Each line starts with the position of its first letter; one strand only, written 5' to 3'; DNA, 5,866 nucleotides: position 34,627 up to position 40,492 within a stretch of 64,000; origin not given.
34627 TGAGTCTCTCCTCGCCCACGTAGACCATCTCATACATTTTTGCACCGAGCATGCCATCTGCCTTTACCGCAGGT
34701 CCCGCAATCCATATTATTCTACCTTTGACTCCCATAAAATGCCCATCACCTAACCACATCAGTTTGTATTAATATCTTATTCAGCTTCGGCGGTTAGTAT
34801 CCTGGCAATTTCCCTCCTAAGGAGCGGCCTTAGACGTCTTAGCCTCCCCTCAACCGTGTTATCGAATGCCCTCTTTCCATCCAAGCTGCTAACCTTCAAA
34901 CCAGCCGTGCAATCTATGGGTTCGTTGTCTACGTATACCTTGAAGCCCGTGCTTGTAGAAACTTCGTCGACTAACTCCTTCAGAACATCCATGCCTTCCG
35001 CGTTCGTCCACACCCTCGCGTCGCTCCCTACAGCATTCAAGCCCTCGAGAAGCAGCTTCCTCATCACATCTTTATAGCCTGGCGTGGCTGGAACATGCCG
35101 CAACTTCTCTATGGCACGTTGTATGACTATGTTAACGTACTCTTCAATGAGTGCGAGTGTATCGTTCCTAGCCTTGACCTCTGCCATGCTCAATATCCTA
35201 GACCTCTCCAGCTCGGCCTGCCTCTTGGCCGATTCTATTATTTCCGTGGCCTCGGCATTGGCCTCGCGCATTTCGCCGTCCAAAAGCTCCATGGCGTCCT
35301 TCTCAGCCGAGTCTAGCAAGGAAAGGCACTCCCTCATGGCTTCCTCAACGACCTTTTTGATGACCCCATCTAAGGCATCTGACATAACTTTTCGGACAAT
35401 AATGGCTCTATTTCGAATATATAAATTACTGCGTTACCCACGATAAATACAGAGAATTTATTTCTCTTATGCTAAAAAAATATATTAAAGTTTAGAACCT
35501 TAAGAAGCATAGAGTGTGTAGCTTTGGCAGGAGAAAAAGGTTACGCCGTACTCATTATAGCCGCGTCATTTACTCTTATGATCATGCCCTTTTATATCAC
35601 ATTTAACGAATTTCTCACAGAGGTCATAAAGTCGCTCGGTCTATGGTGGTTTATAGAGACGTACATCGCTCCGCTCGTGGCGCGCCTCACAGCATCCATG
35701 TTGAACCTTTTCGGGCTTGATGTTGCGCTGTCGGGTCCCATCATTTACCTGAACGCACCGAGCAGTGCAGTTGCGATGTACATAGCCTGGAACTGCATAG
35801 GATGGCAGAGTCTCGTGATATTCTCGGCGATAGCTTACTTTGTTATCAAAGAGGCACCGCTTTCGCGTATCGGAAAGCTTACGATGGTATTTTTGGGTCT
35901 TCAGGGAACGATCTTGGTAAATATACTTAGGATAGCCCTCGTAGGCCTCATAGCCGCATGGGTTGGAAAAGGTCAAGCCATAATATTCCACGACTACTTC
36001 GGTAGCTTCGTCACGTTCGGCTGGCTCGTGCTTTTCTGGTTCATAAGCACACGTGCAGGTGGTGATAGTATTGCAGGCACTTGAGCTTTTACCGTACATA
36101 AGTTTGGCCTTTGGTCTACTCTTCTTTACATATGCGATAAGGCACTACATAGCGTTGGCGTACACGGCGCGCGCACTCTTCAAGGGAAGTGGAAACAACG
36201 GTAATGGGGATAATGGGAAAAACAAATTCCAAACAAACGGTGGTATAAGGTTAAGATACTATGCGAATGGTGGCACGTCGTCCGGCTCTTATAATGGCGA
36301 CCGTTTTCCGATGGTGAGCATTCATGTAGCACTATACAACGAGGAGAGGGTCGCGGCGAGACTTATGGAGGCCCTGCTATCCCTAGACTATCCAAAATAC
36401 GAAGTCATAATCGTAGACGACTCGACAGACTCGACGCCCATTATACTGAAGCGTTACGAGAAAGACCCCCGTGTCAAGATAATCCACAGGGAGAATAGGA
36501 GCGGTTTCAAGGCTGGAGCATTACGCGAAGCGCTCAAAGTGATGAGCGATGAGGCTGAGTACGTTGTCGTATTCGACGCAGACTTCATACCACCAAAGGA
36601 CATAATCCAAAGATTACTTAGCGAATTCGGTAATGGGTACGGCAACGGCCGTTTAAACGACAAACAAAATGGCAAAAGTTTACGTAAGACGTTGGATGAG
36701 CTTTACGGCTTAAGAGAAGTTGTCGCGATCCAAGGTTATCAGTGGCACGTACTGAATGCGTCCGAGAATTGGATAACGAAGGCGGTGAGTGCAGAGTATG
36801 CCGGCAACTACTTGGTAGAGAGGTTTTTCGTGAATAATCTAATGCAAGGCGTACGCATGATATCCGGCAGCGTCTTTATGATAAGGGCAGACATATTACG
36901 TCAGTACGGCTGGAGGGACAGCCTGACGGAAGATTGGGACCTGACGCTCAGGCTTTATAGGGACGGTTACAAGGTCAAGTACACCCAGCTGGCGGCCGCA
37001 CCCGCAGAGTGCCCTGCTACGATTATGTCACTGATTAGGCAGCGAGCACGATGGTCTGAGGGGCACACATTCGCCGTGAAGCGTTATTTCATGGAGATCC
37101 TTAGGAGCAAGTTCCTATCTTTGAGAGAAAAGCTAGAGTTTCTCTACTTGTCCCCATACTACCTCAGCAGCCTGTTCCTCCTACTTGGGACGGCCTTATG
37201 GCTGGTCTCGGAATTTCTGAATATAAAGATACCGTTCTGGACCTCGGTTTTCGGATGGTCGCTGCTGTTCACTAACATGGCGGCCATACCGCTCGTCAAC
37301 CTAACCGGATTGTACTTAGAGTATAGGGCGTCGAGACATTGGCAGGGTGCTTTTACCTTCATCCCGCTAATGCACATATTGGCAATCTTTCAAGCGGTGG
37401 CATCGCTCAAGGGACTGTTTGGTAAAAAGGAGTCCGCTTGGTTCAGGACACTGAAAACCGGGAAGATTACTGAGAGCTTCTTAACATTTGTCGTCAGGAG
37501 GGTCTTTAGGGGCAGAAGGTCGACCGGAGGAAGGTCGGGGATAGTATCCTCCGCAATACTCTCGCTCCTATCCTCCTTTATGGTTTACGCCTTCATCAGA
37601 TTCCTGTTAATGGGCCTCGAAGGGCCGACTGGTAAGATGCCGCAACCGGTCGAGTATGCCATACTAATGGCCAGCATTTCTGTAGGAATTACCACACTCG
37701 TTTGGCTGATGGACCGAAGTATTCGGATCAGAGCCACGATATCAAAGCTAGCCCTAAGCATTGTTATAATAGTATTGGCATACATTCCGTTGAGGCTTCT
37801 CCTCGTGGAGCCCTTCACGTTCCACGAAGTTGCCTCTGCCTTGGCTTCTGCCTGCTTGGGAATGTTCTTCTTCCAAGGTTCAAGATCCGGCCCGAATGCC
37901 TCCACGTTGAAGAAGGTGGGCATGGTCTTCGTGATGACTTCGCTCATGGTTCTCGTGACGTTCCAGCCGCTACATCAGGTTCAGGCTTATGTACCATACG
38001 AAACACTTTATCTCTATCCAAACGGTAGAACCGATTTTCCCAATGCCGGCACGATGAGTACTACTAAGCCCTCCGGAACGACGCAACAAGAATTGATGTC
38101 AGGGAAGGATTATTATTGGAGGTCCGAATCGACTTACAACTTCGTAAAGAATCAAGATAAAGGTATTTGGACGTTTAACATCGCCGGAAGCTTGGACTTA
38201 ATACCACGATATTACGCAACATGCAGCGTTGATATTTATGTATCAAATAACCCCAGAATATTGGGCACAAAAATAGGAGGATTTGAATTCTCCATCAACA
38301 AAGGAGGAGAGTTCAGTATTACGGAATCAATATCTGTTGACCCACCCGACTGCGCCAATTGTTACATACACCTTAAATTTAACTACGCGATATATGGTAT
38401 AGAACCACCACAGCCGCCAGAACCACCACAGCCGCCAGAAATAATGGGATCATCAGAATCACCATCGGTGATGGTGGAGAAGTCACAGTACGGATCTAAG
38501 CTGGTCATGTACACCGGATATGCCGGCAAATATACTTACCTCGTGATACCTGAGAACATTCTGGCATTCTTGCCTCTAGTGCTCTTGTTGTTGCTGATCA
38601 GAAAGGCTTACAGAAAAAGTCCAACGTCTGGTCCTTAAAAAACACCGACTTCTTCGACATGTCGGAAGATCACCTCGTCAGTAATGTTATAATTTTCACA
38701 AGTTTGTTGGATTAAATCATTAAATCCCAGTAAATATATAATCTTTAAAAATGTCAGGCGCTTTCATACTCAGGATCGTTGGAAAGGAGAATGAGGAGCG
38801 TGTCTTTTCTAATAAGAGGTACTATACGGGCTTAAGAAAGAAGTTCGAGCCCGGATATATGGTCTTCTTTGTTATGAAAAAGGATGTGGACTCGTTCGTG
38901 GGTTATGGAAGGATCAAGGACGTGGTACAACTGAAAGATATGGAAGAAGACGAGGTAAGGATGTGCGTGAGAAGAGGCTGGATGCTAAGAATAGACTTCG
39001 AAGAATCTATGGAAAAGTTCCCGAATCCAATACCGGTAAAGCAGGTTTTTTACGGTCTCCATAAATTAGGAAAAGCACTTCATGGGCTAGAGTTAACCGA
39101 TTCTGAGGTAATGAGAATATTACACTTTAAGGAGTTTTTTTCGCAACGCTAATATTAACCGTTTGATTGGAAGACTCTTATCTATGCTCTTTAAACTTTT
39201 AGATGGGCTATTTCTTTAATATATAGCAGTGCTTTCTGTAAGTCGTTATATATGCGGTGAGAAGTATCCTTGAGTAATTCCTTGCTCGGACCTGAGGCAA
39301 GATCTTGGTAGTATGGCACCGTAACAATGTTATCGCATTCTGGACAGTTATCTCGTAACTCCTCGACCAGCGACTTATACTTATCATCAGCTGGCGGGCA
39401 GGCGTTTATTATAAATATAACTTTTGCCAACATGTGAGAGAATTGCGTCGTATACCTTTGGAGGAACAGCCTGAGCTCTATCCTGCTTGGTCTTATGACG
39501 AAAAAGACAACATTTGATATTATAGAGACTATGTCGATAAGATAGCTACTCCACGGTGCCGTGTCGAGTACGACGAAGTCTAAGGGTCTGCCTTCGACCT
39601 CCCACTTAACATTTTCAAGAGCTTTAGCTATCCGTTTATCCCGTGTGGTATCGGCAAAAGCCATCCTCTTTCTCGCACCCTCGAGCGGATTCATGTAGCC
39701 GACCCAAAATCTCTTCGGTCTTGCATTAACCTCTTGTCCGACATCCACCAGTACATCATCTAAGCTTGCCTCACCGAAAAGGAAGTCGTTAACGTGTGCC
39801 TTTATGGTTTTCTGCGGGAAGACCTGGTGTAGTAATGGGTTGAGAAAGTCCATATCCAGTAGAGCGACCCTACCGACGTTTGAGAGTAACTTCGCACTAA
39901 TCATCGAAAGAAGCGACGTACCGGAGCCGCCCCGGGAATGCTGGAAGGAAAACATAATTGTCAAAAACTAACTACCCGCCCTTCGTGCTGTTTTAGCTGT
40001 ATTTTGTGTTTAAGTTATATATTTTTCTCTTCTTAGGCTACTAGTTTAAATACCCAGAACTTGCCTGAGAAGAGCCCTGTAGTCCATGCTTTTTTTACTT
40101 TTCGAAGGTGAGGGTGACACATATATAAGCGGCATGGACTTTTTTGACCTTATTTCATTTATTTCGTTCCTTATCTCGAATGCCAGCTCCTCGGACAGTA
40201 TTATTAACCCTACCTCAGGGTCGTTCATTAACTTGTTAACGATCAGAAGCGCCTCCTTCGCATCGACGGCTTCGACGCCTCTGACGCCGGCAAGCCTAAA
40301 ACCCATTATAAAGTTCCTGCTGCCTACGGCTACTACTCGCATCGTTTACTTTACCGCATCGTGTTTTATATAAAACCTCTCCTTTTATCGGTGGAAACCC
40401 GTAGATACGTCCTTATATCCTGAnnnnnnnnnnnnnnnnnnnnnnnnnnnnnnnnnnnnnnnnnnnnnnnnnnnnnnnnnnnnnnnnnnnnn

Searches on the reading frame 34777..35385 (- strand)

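Call 48: search_protein_families(library=pfam, proteins=[window:34777-35385:-], max_evalue=0.0001)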
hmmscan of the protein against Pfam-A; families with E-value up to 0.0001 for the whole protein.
window:34777-35385:- (202 aa): 1 family
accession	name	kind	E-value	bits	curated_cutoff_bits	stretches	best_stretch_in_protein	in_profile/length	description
PF01991.23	vATP-synt_E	-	1.3e-19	70.9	24.2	1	15-197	5-198/199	ATP synthase (E/31 kDa) subunit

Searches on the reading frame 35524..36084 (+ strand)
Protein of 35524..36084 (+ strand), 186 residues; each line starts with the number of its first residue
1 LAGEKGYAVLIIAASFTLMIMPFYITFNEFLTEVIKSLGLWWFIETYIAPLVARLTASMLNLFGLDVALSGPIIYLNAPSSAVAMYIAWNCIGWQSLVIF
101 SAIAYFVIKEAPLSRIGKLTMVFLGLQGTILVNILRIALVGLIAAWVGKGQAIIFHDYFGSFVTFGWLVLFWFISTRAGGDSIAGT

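Call 48: search_protein_families(library=pfam, proteins=[window:35524-36084:+], max_evalue=0.0001)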
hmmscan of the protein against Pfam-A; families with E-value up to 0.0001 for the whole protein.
window:35524-36084:+ (186 aa): 1 family
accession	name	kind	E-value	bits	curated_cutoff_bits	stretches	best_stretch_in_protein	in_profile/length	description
PF09721.15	Exosortase_EpsH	-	1.9e-14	54.1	25.7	1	44-174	123-250/254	Transmembrane exosortase (Exosortase_EpsH)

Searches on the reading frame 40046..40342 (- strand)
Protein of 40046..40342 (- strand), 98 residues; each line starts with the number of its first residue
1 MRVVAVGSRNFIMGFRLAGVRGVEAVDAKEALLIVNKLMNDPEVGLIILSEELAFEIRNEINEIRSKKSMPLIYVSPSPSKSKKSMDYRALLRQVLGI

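Call 49: search_protein_families(library=pfam, proteins=[window:40046-40342:-], max_evalue=0.0001)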
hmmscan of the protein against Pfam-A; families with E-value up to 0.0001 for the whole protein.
window:40046-40342:- (98 aa): 1 family
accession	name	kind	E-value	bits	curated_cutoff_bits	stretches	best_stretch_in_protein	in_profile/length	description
PF01990.22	ATP-synt_F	-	2.4e-16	60.2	23.5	1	3-84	1-81/91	ATP synthase (F/14-kDa) subunit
